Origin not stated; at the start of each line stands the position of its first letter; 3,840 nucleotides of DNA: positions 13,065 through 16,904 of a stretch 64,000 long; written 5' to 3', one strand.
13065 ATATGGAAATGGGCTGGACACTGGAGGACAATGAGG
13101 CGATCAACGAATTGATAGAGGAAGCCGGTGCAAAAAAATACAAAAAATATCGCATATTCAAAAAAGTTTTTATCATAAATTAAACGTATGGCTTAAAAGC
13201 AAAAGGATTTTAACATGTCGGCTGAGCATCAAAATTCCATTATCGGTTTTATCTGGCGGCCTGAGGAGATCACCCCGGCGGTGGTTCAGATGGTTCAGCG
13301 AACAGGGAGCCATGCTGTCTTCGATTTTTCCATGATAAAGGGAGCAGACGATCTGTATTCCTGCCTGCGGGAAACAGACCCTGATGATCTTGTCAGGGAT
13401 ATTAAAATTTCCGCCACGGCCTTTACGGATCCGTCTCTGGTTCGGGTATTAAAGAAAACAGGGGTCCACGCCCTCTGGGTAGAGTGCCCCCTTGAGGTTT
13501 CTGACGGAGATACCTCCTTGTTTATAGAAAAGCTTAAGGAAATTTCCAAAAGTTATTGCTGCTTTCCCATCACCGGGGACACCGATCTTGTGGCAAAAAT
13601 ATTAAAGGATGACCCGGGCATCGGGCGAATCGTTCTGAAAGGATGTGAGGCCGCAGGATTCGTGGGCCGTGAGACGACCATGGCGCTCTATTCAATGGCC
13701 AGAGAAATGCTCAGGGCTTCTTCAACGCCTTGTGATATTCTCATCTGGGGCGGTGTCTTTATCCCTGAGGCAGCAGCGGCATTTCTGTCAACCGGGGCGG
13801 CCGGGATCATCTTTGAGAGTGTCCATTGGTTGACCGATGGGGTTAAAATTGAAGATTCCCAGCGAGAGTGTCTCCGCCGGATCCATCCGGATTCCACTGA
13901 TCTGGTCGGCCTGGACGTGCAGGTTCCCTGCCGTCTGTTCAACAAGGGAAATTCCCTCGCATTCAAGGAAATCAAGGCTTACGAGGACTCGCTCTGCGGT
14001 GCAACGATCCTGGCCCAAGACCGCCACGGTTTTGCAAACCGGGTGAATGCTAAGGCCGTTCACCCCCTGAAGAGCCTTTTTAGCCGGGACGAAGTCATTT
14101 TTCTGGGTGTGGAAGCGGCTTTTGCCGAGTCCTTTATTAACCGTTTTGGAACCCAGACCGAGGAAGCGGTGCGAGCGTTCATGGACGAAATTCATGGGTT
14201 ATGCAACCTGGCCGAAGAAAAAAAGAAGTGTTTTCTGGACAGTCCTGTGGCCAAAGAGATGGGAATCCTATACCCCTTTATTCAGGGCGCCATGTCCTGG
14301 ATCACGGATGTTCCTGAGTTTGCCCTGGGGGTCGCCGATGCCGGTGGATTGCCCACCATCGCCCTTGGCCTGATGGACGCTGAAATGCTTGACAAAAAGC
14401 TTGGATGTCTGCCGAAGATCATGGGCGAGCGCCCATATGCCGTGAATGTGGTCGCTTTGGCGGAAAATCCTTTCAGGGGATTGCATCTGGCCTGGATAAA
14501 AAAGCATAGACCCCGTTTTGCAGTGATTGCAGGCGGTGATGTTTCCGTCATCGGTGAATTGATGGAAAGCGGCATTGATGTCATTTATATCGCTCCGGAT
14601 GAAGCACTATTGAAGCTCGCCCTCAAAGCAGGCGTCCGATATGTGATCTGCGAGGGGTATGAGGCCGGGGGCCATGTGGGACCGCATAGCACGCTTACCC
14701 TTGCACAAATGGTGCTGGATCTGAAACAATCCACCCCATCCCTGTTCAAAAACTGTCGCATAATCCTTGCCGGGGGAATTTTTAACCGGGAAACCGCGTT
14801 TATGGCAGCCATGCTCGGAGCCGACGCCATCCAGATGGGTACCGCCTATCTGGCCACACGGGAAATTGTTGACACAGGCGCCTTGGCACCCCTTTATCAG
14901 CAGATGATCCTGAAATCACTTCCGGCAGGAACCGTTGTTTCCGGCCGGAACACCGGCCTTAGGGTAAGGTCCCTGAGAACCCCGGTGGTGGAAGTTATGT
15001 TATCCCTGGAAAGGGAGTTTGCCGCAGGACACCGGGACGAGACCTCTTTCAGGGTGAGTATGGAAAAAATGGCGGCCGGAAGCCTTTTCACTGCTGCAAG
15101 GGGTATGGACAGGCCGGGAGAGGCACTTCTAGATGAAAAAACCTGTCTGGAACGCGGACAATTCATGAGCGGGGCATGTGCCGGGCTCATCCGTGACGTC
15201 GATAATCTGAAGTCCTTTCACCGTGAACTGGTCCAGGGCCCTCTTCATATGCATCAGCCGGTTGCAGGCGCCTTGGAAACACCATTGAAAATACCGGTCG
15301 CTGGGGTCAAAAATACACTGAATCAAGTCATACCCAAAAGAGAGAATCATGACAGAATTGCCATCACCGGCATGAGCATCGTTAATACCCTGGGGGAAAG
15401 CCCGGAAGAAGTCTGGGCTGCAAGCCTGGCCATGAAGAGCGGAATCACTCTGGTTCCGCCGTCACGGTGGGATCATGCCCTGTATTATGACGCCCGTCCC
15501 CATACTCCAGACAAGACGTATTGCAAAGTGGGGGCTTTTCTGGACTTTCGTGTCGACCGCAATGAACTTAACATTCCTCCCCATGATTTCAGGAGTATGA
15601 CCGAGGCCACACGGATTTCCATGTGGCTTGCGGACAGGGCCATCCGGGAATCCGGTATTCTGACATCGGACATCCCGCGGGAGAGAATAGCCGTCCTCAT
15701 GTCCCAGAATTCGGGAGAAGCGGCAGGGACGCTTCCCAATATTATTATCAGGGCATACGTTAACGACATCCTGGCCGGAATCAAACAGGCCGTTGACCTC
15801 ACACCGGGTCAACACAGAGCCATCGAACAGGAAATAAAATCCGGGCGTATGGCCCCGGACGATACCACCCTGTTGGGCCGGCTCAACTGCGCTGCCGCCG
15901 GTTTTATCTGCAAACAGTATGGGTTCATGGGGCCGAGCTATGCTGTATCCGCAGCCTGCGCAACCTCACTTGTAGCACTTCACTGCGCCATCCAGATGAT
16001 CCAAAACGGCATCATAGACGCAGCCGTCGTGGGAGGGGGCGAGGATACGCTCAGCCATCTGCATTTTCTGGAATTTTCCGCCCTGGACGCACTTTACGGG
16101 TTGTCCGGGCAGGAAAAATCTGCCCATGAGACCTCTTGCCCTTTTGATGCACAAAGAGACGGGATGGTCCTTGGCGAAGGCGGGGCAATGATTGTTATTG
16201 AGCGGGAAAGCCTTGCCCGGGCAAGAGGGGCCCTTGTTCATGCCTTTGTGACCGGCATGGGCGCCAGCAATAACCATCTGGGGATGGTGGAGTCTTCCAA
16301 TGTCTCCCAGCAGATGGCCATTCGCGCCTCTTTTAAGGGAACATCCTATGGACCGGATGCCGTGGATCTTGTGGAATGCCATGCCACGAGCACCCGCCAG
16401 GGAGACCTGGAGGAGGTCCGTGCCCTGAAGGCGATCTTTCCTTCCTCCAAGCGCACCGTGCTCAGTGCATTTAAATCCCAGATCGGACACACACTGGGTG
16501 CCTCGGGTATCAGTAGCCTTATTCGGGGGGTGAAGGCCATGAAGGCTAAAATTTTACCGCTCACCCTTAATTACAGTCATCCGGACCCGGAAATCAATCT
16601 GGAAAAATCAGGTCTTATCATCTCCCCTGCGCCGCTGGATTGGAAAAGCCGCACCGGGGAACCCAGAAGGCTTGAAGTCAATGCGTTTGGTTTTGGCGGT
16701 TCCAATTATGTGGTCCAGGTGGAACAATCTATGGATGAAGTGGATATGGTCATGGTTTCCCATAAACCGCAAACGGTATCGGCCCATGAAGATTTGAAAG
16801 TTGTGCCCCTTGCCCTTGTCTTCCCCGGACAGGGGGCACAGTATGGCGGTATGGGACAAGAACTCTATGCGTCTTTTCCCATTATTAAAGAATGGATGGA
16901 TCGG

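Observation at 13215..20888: Non-canonical megasynthase architecture: tandem FabK/PfaD-type ER-like barrels at the N-terminus, ACP placed before KR-DH, DS-to-RS ACP motif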

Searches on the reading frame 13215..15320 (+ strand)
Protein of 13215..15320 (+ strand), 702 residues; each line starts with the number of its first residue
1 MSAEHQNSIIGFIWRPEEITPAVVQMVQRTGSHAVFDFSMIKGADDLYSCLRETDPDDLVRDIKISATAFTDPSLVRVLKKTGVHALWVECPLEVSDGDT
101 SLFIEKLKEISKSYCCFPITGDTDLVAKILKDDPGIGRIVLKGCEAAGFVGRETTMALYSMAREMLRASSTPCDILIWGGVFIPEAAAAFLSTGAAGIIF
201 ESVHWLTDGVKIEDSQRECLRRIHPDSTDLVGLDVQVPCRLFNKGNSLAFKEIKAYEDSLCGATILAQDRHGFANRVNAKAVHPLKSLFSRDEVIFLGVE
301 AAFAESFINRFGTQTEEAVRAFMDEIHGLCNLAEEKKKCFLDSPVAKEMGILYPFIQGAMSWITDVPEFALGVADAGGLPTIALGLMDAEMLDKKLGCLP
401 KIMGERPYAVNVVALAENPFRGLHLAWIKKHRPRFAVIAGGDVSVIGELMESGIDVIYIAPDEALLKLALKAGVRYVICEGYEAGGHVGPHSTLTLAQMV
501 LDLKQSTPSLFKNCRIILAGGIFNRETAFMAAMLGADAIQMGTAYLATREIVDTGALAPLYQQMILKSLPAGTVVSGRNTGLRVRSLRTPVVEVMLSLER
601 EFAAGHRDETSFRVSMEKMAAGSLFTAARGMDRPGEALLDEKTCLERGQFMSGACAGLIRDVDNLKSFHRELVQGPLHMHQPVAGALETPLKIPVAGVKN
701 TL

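Call 10: search_solved_structures(query=window:13215-15320:+, max_evalue=1, show_alignments=2)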
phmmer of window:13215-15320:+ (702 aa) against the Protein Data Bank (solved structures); distinct sequences matched with E-value up to 1: 24.
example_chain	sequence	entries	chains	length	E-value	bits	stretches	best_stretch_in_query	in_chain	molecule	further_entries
5gvh_A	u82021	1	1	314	3.1e-29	105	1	349-672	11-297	Enoyl-[acyl-carrier-protein] reductase [FMN]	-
3bo9_A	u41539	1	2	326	3.3e-29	104.9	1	349-672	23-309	Putative nitroalkan dioxygenase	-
5gvj_A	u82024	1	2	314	1.9e-28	102.4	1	349-666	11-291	Enoyl-[acyl-carrier-protein] reductase [FMN]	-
7l00_A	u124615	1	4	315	2.1e-28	102.2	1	345-605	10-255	Enoyl-Acyl Carrier Protein Reductase FabK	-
2z6i_A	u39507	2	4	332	2.2e-26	95.6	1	349-635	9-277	Trans-2-enoyl-ACP reductase II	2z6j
9pl0_A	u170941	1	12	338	2.8e-26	95.2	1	343-668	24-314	Enoyl-[acyl-carrier-protein] reductase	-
4iql_A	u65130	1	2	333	2.6e-18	68.9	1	346-550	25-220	Enoyl-(Acyl-carrier-protein) reductase II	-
2gjl_A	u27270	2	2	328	4.5e-16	61.5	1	348-610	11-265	hypothetical protein PA1024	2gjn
6e2a_A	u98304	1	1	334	5.3e-16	61.3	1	348-610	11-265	Nitronate monooxygenase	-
5lsm_A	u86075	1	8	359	5.3e-11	44.8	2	443-555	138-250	FMN-dependent nitronate monooxygenase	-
3bw4_A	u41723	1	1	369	3.4e-10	42.1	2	442-587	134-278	2-nitropropane dioxygenase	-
3bw2_A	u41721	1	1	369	3.9e-10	41.9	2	442-587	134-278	2-nitropropane dioxygenase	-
3bw3_A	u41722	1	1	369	6.8e-09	37.8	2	442-587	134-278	2-nitropropane dioxygenase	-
4q4k_A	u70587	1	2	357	5.5e-07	31.5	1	452-552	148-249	Nitronate Monooxygenase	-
4qis_A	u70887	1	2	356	5.5e-07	31.5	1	452-552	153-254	Nitronate monooxygenase family protein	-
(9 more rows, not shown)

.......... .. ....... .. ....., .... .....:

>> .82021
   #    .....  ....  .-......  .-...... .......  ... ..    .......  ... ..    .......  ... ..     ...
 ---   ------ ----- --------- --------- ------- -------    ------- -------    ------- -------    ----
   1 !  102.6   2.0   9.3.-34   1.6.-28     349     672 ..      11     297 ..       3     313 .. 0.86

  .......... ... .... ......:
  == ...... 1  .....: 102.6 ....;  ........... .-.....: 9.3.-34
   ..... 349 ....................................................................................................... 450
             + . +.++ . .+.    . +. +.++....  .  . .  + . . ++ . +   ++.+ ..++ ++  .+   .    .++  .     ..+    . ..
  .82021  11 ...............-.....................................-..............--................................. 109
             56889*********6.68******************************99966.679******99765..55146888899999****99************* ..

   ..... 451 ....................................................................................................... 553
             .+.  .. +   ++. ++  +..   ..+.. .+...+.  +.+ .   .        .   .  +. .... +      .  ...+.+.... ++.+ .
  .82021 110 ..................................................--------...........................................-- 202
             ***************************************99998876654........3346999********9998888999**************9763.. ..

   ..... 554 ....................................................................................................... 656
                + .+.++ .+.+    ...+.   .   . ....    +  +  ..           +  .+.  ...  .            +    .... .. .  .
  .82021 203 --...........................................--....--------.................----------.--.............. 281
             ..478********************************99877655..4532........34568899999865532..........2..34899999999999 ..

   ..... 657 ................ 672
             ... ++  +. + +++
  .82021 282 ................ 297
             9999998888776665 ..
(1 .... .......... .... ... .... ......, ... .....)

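Call 14: find_related_loci(query=A1, collection=genome_contigs, flank=10000)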
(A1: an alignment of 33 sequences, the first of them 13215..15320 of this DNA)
Query A1 (702 aa) in genome_contigs; peptide patterns used: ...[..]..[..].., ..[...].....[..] (x = any residue, [..] = any of these).
322 stretches matched a pattern; 309 encode a relative of the query (tblastn E <= 1e-3); the best 80 are kept; 80 distinct loci.
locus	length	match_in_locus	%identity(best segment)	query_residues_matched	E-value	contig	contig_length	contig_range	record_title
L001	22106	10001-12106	87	1-702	0e+0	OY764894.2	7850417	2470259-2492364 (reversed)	MAG: uncultured Desulfobacterium sp. isolate 35125921-b51f-40db-957b-bccbeeb29ead genome assembly, chromosome: 1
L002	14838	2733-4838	81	1-702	0e+0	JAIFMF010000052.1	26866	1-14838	MAG: Desulfobacula sp. isolate bin_26 scaffold_1965, whole genome shotgun sequence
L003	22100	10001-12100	82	1-702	0e+0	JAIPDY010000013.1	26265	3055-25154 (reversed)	MAG: Desulfotignum sp. isolate Tobar13.5m-G27 Tobar13-5m-20mill-C448, whole genome shotgun sequence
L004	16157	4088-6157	81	1-690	0e+0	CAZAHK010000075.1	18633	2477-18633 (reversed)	MAG TPA_asm: uncultured Desulfobacula sp. isolate binchicken_co340_34 genome assembly, contig: NODE_1447_length_18633_co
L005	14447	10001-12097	77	1-699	0e+0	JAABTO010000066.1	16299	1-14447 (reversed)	MAG: Desulfotignum sp. isolate S23.Bin123 Scaffold_3329, whole genome shotgun sequence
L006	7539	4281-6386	77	1-702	0e+0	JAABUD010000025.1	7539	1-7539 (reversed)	MAG: Desulfotignum sp. isolate S25.Bin119 Scaffold_122, whole genome shotgun sequence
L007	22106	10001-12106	76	1-702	0e+0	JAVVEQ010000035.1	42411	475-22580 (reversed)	MAG: Desulfotignum sp. isolate TamC13-25 NODE_35_length_42411_cov_5.495299, whole genome shotgun sequence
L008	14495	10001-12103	76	1-702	0e+0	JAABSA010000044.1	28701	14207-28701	MAG: Desulfotignum sp. isolate S09.Bin188 NODE_44_length_28701_cov_8.39219, whole genome shotgun sequence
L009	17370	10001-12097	74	3-702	0e+0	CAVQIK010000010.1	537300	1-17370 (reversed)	MAG: uncultured delta proteobacterium isolate MFD10007.bin.3.145 genome assembly, contig: contig_18876, whole genome sho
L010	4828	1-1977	78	44-702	0e+0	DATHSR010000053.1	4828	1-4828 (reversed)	MAG TPA_asm: Desulfotignum sp. isolate SMAG_U16056 k141_840385, whole genome shotgun sequence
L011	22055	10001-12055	75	3-688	0e+0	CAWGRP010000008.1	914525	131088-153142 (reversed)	MAG: uncultured delta proteobacterium isolate MFD06435.bin.1.188 genome assembly, contig: contig_19693, whole genome sho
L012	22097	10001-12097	73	3-702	0e+0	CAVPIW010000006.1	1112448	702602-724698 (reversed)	MAG: uncultured Nitrospiraceae bacterium isolate MFD00032.bin.1.256 genome assembly, contig: contig_18486, whole genome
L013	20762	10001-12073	73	3-694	0e+0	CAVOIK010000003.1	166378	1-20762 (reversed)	MAG: uncultured delta proteobacterium isolate MFD10007.bin.2.135 genome assembly, contig: contig_12325, whole genome sho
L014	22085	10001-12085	73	3-698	0e+0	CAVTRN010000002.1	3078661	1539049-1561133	MAG: Nitrospirota bacterium isolate MFD09567.bin.1.28 genome assembly, contig: contig_51523, whole genome shotgun sequen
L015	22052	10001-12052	73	3-687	0e+0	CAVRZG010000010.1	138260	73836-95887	MAG: uncultured Nitrospiraceae bacterium isolate MFD05942.bin.3.50 genome assembly, contig: contig_19854, whole genome s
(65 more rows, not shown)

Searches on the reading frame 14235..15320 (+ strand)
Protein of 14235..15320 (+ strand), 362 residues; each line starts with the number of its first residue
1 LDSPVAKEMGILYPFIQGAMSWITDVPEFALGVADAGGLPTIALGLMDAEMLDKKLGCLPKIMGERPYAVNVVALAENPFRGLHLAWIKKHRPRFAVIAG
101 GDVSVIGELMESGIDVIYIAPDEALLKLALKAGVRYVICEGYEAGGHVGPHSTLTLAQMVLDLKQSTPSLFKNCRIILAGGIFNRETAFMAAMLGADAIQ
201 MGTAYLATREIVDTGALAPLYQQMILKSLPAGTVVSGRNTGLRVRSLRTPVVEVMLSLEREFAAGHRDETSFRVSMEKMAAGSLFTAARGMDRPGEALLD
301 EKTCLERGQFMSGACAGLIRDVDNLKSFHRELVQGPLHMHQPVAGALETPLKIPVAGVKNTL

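Call 7: search_protein_families(library=pfam, proteins=[window:14235-15320:+], max_evalue=10)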
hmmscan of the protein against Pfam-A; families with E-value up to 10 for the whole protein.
window:14235-15320:+ (362 aa): 4 families
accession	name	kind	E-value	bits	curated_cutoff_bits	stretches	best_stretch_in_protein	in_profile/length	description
PF03060.21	NMO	-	1.5e-23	84.1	28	2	91-271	112-286/331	Nitronate monooxygenase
PF01180.27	DHO_dh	-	0.015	14.9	27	1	143-205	213-272/291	Dihydroorotate dehydrogenase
PF01645.23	Glu_synthase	-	0.029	14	20.4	1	147-206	251-308/369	Conserved region in glutamate synthase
PF00478.31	IMPDH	-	0.072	12.5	25.6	0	173-209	207-243/345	IMP dehydrogenase / GMP reductase domain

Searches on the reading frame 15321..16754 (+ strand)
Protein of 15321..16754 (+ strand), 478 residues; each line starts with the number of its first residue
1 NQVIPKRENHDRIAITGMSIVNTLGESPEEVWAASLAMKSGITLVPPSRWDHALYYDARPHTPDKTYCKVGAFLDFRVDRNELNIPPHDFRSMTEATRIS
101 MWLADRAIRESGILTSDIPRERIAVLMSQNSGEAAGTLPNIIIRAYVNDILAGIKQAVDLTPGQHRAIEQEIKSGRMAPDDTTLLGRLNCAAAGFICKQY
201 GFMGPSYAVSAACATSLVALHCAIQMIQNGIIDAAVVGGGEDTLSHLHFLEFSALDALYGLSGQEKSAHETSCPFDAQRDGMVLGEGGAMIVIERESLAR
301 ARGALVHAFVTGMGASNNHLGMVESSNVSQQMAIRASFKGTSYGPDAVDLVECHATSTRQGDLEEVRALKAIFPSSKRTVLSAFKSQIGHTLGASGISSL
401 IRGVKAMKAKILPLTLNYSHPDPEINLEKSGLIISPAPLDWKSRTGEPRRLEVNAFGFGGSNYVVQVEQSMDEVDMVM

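Call 71: search_solved_structures(query=window:15321-16754:+, max_evalue=1e-25)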
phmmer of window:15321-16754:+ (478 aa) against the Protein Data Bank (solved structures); distinct sequences matched with E-value up to 1e-25: 114 (the best 60 are shown).
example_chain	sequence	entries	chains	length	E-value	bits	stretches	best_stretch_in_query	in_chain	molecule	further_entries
7zma_A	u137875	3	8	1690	6.5e-55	190.1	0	199-473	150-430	Putative polyketide synthase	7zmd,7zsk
1j3n_A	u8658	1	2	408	4.8e-42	147.7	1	189-465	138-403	3-oxoacyl-(acyl-carrier protein) synthase II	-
1w0i_A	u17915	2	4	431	1.2e-41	146.4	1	191-463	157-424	3-OXOACYL CARRIER PROTEIN SYNTHASE | 3-OXOACYL-[ACYL-CARRIER-PROTEIN] SYNTHASE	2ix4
6riw_A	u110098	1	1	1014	1.6e-41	146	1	12-469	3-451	ORF10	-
5erf_A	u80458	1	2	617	7e-40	140.5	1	192-471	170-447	Polyketide synthase PksL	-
5eny_A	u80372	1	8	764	1.5e-39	139.5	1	192-471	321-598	Polyketide synthase PksL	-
5e5n_A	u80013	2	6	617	1.8e-38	135.9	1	192-471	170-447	Polyketide synthase PksL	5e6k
7s6b_A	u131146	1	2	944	3.7e-38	134.9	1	183-470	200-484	Polyketide synthase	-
4ddo_A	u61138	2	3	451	4.3e-38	134.7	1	187-464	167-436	3-oxoacyl-[acyl-carrier-protein] synthase 2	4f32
7s6c_A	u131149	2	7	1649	1.9e-37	132.5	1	183-470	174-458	6-deoxyerythronolide-B synthase EryA2, modules 3 and 4, Lsd14 Polyketide synthase fusion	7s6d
7uwr_A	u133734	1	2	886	4.8e-37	131.2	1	185-470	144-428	Narbonolide/10-deoxymethynolide synthase PikA1, modules 1 and 2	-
9f48_A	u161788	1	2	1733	5e-37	131.1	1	188-469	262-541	Polyketide synthase Pks13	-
4b7v_A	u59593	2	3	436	8.8e-37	130.3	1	190-464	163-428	3-OXOACYL-[ACYL-CARRIER-PROTEIN] SYNTHASE 2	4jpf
11sz_A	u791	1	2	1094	9.3e-37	130.3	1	186-469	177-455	6-deoxyerythronolide-B synthase, Erythronolide synthase EryA2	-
8qm1_A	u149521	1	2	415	1e-36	130.1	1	190-464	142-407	3-oxoacyl-[acyl-carrier-protein] synthase 2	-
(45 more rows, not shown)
